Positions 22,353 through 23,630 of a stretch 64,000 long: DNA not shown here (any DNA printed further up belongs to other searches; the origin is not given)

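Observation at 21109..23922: Minimal Tad/Flp-like module: two TadE-like paralogs flanking a Cys-rich Flp-like mini-protein, plus a TadZ-like pseudo-ATPase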

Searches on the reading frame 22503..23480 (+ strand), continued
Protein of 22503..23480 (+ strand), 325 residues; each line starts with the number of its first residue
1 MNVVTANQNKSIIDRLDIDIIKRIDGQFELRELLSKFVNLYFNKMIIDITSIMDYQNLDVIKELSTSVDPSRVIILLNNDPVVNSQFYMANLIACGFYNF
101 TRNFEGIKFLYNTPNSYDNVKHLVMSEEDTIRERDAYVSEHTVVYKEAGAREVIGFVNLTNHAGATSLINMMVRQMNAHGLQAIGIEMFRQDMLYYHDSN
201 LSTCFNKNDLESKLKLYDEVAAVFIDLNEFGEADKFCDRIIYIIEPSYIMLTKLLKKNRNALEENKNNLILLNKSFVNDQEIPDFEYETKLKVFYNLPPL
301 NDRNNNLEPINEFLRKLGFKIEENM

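Call 45: find_encoding_contigs(protein=P0002, flank=6000, max_places=3)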
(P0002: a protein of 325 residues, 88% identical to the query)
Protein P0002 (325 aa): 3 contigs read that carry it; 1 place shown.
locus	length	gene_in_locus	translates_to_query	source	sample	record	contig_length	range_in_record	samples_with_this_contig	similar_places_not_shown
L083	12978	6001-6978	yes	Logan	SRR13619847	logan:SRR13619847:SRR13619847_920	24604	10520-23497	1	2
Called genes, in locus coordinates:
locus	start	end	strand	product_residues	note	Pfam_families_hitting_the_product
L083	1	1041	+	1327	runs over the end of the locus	PF13338:AbiEi_4 (faint), PF17194:AbiEi_3_N (faint), PF21267:UBA2_UBAP-1 (faint)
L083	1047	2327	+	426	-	PF25888:WHD_DnaB, PF07261:DnaB_2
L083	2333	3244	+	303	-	PF03969:AFG1_ATPase (faint), PF01695:IstB_IS21 (weak), PF00308:Bac_DnaA (weak)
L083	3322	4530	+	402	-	-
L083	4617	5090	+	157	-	-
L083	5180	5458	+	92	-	-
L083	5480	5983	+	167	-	-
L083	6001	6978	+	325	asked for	-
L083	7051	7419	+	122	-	-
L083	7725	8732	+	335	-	PF14397:ATPgrasp_ST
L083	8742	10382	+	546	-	PF01943:Polysacc_synt, PF03023:MurJ, PF01554:MatE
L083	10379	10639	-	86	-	-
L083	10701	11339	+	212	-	PF02390:Methyltransf_4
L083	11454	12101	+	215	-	-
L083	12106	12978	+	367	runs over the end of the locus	-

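Call 49: find_encoding_contigs(protein=window:22503-23480:+, flank=10000, max_places=6)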
Protein window:22503-23480:+ (325 aa): 23 contigs read that carry it; 6 places shown.
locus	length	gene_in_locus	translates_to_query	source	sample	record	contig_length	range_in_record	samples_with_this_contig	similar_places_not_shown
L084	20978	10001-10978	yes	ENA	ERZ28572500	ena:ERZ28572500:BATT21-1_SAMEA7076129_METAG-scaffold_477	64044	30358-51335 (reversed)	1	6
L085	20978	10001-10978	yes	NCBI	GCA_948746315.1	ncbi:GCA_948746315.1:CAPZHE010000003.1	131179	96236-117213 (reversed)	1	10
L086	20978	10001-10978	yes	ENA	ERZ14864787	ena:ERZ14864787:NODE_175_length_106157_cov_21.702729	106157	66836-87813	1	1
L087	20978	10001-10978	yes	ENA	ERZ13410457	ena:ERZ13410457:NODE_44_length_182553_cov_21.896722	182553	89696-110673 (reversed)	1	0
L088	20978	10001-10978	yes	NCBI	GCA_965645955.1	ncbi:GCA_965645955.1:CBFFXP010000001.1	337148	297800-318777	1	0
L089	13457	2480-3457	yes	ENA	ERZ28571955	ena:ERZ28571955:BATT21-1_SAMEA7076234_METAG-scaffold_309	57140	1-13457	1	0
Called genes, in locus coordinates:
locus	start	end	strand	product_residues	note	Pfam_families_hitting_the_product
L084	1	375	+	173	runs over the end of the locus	-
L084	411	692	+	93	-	-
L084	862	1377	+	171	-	PF10628:CotE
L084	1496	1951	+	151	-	PF13302:Acetyltransf_3 (weak), PF00583:Acetyltransf_1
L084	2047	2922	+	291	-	-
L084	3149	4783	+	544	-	PF00753:Lactamase_B (weak), PF12706:Lactamase_B_2, PF22505:RNase_J_b_CASP, PF17770:RNase_J_C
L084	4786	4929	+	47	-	-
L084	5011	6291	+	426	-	PF25888:WHD_DnaB, PF07261:DnaB_2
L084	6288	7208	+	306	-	PF03969:AFG1_ATPase (weak)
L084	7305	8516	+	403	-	-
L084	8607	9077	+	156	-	-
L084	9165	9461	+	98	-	-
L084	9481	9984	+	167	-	-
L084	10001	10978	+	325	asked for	-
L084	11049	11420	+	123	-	-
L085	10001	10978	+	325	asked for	-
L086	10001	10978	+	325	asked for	-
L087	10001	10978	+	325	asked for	-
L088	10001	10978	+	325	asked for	-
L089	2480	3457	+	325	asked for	-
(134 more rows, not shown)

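Call 51: find_encoding_contigs(protein=P0402, flank=8000, max_places=8)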
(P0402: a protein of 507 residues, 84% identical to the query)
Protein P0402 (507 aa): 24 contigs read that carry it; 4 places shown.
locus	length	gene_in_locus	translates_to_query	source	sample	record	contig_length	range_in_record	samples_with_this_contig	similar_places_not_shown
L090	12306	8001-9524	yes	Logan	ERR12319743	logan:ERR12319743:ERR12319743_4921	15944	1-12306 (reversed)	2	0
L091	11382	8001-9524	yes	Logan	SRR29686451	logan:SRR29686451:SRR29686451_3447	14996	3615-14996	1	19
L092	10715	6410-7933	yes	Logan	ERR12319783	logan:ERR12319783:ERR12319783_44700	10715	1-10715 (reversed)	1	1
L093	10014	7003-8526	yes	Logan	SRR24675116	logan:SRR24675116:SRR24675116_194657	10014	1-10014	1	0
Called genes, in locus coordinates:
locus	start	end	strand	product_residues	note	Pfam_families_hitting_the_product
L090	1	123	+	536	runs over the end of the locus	PF03816:LytR_cpsA_psr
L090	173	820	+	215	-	-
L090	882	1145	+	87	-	PF00886:Ribosomal_S16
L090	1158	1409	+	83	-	PF13083:KH_KhpA-B, PF07650:KH_2 (weak)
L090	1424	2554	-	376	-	PF05636:HIGH_NTase1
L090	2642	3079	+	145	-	-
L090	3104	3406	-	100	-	-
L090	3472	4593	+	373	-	PF01098:FTSW_RODA_SPOVE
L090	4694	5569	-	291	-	PF00149:Metallophos, PF12850:Metallophos_2 (weak)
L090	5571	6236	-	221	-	PF02517:Rce1-like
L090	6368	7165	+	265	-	PF16976:RcpC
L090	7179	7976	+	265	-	-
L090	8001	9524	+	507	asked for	PF00437:T2SSE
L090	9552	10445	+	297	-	-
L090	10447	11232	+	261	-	-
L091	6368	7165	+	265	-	PF16976:RcpC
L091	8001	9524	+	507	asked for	PF00437:T2SSE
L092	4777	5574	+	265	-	PF16976:RcpC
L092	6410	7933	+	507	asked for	PF00437:T2SSE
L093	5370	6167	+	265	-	PF16976:RcpC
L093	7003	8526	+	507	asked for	PF00437:T2SSE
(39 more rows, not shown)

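Call 52: list_cluster_members(proteins=[P0406, P0002, P0001, P0410, P0377, P0401, P0005, P0007, P0008, P0413])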
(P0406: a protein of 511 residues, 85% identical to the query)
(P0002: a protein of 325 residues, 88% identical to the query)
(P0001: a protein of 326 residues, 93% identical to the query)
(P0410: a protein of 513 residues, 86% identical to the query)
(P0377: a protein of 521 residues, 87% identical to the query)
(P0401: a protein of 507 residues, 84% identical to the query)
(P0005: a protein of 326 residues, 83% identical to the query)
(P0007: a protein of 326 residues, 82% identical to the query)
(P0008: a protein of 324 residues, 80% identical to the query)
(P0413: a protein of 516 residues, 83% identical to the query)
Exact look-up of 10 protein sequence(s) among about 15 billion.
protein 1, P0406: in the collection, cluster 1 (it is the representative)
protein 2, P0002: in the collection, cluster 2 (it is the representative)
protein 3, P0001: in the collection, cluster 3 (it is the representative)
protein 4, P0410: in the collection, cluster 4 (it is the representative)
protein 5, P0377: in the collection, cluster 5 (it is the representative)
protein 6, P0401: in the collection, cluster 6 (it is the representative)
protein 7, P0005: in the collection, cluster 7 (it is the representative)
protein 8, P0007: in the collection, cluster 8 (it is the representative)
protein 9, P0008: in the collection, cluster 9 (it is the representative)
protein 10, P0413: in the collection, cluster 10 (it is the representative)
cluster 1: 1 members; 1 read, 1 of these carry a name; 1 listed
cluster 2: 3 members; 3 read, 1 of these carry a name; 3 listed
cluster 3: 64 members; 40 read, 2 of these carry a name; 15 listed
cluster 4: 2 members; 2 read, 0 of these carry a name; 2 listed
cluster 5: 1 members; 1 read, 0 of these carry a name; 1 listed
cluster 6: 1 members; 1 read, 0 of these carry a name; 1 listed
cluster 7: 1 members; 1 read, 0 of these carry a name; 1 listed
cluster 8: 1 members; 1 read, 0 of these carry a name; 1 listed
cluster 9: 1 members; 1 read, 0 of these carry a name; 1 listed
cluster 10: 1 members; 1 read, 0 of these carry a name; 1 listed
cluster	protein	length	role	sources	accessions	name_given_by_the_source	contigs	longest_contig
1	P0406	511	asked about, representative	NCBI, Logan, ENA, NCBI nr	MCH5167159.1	MAG: type II/IV secretion system ATPase subunit [Erysipelotrichales bacterium] | type II/IV secretion system ATPase subunit [Erysipelotrichales bacterium]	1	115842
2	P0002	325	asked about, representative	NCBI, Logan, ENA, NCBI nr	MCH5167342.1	MAG: hypothetical protein J1F35_05555 [Erysipelotrichales bacterium] | hypothetical protein [Erysipelotrichales bacterium]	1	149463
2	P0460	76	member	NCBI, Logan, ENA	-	-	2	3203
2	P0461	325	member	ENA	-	-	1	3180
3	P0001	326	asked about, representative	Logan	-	-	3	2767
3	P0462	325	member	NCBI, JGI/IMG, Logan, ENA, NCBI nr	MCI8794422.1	MAG: hypothetical protein HFI73_03500 [Bacilli bacterium] | hypothetical protein | hypothetical protein [Bacilli bacterium]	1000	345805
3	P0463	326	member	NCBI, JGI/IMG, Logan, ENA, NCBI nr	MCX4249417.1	MAG: hypothetical protein OSJ65_06625 [Bacilli bacterium] | hypothetical protein [Bacilli bacterium]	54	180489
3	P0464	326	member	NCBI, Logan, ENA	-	-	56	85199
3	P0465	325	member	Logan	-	-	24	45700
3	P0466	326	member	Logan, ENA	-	-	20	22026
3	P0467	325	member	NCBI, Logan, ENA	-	-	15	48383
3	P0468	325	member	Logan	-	-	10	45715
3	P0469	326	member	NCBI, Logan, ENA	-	-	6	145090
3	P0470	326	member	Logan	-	-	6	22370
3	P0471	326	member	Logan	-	-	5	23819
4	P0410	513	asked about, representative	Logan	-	-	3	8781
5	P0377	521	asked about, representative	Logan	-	-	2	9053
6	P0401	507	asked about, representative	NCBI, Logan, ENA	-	-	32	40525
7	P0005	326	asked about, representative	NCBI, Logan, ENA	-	-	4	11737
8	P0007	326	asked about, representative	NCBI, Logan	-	-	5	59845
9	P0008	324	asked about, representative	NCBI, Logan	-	-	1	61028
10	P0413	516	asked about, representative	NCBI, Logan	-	-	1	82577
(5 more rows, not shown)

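Call 53: list_cluster_members(proteins=[P0354, P0417, P0346, P0358, P0362, P0365, P0385, P0392, P0405, P0433])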
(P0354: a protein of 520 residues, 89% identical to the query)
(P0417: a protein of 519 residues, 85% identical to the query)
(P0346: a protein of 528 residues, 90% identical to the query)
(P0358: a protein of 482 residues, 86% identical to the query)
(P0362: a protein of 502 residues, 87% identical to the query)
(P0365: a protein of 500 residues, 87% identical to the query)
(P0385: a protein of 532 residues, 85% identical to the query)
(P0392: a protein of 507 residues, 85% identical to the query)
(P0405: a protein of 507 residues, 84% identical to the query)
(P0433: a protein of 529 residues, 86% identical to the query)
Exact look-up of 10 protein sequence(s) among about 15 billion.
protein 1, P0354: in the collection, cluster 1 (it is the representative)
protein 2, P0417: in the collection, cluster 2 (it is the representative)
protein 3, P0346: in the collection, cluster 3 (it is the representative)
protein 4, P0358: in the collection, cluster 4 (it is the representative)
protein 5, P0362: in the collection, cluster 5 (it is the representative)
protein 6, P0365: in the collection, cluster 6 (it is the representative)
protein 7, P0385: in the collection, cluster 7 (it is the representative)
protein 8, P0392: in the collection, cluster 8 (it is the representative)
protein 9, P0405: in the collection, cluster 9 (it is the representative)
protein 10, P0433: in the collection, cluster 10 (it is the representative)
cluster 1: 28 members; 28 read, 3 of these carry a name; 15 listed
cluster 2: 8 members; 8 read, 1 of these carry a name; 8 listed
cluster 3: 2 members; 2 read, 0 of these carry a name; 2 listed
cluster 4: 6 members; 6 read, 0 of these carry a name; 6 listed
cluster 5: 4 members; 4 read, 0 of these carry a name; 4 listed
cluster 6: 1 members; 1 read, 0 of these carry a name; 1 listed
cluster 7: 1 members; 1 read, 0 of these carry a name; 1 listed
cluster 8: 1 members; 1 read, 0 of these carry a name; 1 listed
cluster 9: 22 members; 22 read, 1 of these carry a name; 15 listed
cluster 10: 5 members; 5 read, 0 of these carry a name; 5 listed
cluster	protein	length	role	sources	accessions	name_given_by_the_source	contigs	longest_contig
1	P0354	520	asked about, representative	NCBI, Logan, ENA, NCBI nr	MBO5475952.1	MAG: CpaF family protein [Bacilli bacterium] | CpaF family protein [Bacilli bacterium]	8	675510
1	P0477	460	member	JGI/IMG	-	pilus assembly protein CpaF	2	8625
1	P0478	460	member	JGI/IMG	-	pilus assembly protein CpaF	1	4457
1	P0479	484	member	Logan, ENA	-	-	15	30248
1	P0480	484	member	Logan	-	-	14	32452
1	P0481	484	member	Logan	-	-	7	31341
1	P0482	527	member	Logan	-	-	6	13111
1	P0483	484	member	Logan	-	-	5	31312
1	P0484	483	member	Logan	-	-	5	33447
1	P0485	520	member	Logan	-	-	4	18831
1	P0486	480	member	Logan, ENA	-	-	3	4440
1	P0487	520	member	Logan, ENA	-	-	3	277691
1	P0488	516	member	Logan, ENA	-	-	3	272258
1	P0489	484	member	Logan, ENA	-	-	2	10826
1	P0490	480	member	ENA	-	-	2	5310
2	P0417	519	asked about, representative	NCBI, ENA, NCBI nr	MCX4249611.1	MAG: ATPase, T2SS/T4P/T4SS family [Bacilli bacterium] | ATPase, T2SS/T4P/T4SS family [Bacilli bacterium]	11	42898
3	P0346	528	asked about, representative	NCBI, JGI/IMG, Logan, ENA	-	-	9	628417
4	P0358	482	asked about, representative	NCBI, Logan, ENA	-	-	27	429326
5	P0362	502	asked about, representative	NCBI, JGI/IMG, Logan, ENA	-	-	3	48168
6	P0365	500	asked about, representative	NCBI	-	-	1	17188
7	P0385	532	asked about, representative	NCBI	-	-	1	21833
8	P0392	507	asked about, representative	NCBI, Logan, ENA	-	-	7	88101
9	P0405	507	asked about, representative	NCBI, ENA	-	-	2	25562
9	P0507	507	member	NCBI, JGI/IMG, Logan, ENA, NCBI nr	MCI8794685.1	MAG: Flp pilus assembly complex ATPase component TadA [Bacilli bacterium] | pilus assembly protein CpaF | Flp pilus assembly complex ATPase component TadA [Bacilli bacterium]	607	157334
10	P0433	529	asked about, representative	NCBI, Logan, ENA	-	-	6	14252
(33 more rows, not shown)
